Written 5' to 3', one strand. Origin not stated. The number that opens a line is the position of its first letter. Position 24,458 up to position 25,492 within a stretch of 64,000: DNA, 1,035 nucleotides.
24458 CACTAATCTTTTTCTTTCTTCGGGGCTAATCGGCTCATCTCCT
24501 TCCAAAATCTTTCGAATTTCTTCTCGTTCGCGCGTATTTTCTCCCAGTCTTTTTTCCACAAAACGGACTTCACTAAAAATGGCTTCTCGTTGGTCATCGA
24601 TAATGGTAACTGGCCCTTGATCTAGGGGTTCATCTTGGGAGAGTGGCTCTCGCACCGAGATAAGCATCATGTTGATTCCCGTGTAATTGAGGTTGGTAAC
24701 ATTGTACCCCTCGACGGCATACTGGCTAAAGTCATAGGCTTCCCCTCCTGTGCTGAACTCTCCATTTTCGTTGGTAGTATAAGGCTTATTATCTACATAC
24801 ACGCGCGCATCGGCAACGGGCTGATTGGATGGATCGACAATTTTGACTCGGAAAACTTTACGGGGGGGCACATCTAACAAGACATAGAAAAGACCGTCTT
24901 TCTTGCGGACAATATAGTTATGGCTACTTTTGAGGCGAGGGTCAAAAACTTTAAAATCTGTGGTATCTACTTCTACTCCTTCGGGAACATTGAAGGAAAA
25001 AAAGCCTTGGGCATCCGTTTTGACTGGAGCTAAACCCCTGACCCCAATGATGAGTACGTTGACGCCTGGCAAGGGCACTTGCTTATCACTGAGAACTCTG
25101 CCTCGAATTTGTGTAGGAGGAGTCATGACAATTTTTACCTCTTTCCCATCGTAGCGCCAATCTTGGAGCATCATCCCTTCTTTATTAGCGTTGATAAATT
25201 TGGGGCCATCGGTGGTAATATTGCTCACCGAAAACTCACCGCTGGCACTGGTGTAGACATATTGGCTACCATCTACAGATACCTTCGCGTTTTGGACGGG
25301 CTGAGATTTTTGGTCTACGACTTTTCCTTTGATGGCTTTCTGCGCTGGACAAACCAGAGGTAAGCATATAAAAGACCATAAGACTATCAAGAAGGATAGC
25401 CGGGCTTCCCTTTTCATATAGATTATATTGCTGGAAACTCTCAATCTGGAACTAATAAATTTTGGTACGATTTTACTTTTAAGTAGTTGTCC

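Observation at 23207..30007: Three tandem, co-oriented paralogous membrane sensor PP2C (SpoIIE) phosphatases with swapped extracytoplasmic sensor domains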

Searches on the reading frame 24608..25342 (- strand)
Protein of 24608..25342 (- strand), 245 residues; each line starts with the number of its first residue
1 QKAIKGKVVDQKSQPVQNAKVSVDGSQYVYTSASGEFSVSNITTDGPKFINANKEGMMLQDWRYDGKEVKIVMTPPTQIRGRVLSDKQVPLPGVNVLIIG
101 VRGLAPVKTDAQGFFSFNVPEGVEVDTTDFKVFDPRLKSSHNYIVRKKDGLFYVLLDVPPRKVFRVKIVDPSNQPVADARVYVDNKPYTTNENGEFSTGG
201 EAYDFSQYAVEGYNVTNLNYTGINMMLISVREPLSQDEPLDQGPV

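Call 75: search_protein_representatives(protein=window:24608-25342:-)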
Query: 245 residues. Proteins with E-value up to 0.001 (for the whole library): 662; up to 1e-10: 62; up to 1e-30: 10. The best 150 are listed.
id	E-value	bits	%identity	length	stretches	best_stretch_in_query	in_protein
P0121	4.5e-158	540.4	100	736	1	1-245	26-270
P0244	1.1e-64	234.7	49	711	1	2-236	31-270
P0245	1.1e-58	215.0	47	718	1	1-239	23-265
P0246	1.1e-52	195.4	43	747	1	1-232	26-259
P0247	1.3e-52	195.2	41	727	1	1-235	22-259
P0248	4.6e-48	180.3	40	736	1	1-229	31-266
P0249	9.9e-44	166.1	48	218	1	1-185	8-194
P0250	1.4e-41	159.1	39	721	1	7-231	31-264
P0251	3.1e-40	154.6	35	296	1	2-232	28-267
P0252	1.9e-31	125.9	31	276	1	2-235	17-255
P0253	1.6e-26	109.8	31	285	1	1-237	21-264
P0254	3.2e-24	102.2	31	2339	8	3-207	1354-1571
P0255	4.4e-24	101.8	28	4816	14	7-214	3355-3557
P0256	7.6e-24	101.0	31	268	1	2-238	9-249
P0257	1.5e-21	93.5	33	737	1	3-225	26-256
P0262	1.1e-16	77.6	32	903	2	4-176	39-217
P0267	1.2e-14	70.9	26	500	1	4-232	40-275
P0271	6.7e-14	68.4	29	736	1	3-241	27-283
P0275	2.9e-13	66.4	27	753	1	4-227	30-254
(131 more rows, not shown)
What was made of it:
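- Tried and rejected: The exhaustive search of representatives was needed instead (call 75).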

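Call 76: search_protein_families(library=pfam, proteins=[P0244, P0246, P0248, P0251, P0252, P0257, P0262, P0267, P0271, P0275], max_evalue=0.00001)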
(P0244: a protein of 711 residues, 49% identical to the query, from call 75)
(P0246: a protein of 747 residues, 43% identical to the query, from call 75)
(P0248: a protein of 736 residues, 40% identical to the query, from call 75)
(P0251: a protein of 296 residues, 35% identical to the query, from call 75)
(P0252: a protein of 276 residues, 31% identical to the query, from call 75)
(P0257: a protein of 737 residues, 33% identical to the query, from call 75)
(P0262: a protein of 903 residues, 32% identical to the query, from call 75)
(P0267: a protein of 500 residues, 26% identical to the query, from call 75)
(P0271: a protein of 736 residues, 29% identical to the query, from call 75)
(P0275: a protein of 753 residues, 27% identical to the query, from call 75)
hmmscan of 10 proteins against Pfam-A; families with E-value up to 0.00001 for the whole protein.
P0244 (711 aa): 3 families
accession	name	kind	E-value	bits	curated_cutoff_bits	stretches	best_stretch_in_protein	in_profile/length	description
PF07228.17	SpoIIE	-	2e-23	83.8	25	1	505-710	2-190/192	Stage II sporulation protein E (SpoIIE)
PF13620.12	CarboxypepD_reg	-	2e-12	47.7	32.3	0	32-70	1-44/82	Carboxypeptidase regulatory-like domain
PF13715.12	CarbopepD_reg_2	-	1.3e-08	35.2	32.2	0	33-70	1-40/88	CarboxypepD_reg-like domain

P0246 (747 aa): 3 families
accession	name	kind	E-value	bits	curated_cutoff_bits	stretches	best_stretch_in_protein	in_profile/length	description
PF07228.17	SpoIIE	-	4e-18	66.5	25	1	517-725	2-190/192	Stage II sporulation protein E (SpoIIE)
PF13620.12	CarboxypepD_reg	-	1.6e-11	44.8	32.3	0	28-81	1-58/82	Carboxypeptidase regulatory-like domain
PF13715.12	CarbopepD_reg_2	-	4.2e-07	30.4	32.2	0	29-66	1-40/88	CarboxypepD_reg-like domain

P0248 (736 aa): 3 families
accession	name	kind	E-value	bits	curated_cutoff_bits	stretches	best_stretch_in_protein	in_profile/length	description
PF07228.17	SpoIIE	-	1e-19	71.7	25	1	527-735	3-190/192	Stage II sporulation protein E (SpoIIE)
PF13620.12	CarboxypepD_reg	-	3.4e-10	40.6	32.3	0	111-152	2-46/82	Carboxypeptidase regulatory-like domain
PF25020.1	TTR_TEN1-4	-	4.4e-06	27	27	0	106-149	4-47/86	Teneurin TTR-like domain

P0251 (296 aa): 1 family
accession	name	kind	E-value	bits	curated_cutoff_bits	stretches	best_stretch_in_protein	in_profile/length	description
PF13620.12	CarboxypepD_reg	-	2.9e-06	27.9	32.3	0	30-87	2-61/82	Carboxypeptidase regulatory-like domain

P0252 (276 aa): 3 families
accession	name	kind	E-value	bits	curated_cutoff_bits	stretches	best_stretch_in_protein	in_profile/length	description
PF13620.12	CarboxypepD_reg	-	7.8e-14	52.2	32.3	0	19-74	2-60/82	Carboxypeptidase regulatory-like domain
PF13715.12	CarbopepD_reg_2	-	3.8e-11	43.3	32.2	0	19-57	1-42/88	CarboxypepD_reg-like domain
PF15976.11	CooC_C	-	6.9e-06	26.4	29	0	93-153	17-78/93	CS1-pili formation C-terminal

P0257 (737 aa): 4 families
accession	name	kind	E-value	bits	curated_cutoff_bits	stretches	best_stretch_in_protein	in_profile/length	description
PF07228.17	SpoIIE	-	2.9e-16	60.4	25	1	540-736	3-191/192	Stage II sporulation protein E (SpoIIE)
PF13620.12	CarboxypepD_reg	-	2.3e-12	47.5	32.3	0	104-147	2-47/82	Carboxypeptidase regulatory-like domain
PF13715.12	CarbopepD_reg_2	-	7.8e-09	35.9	32.2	0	105-146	2-42/88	CarboxypepD_reg-like domain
PF25020.1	TTR_TEN1-4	-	3.4e-07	30.5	27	0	104-143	9-47/86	Teneurin TTR-like domain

P0262 (903 aa): 6 families
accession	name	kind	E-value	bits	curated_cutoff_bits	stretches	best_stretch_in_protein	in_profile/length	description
PF07228.17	SpoIIE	-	2.6e-20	73.6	25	1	703-902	3-190/192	Stage II sporulation protein E (SpoIIE)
PF13620.12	CarboxypepD_reg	-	7.1e-15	55.6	32.3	1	38-91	1-57/82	Carboxypeptidase regulatory-like domain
PF13185.12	GAF_2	-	1.2e-10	42.1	28.6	1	495-630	9-135/136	GAF domain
PF13492.12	GAF_3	-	1.9e-09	38.4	27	1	496-632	8-129/129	GAF domain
PF13715.12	CarbopepD_reg_2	-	2.8e-07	30.9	32.2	0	39-86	1-50/88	CarboxypepD_reg-like domain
PF02369.22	Big_1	-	5.2e-06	26.9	34.9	0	35-88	17-78/93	Bacterial Ig-like domain (group 1)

P0267 (500 aa): 1 family
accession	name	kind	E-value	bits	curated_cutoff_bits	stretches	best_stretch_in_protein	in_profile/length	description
PF13620.12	CarboxypepD_reg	-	4e-06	27.5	32.3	0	41-115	3-81/82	Carboxypeptidase regulatory-like domain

P0271 (736 aa): 3 families
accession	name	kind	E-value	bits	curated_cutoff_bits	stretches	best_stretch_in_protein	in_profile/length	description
PF07228.17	SpoIIE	-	9.1e-24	84.9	25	1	532-735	3-190/192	Stage II sporulation protein E (SpoIIE)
PF13620.12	CarboxypepD_reg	-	3.8e-08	34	32.3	0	28-80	2-59/82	Carboxypeptidase regulatory-like domain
PF15976.11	CooC_C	-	4.6e-07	30.2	29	0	27-89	18-79/93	CS1-pili formation C-terminal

P0275 (753 aa): 2 families
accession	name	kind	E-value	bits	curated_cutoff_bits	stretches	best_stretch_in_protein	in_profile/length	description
PF07228.17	SpoIIE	-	4.3e-22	79.4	25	1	552-752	3-190/192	Stage II sporulation protein E (SpoIIE)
PF13620.12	CarboxypepD_reg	-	1.4e-10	41.8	32.3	0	30-67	2-44/82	Carboxypeptidase regulatory-like domain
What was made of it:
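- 23207..25417 (-): Gene A (736 aa from ATG 25417). Signal peptide: residues 1-25. Three CarboxypepD_reg-like sandwiches: 26-270 (24608-25342). Helical stalk: 271-391. TM: 394-413 (24179-24238). Heptad linker: 414-472 (24002-24178). SiaA-like PP2C: 473-736 (23210-24001). Sensor orthogroup found in the representative search (calls 75, 76).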
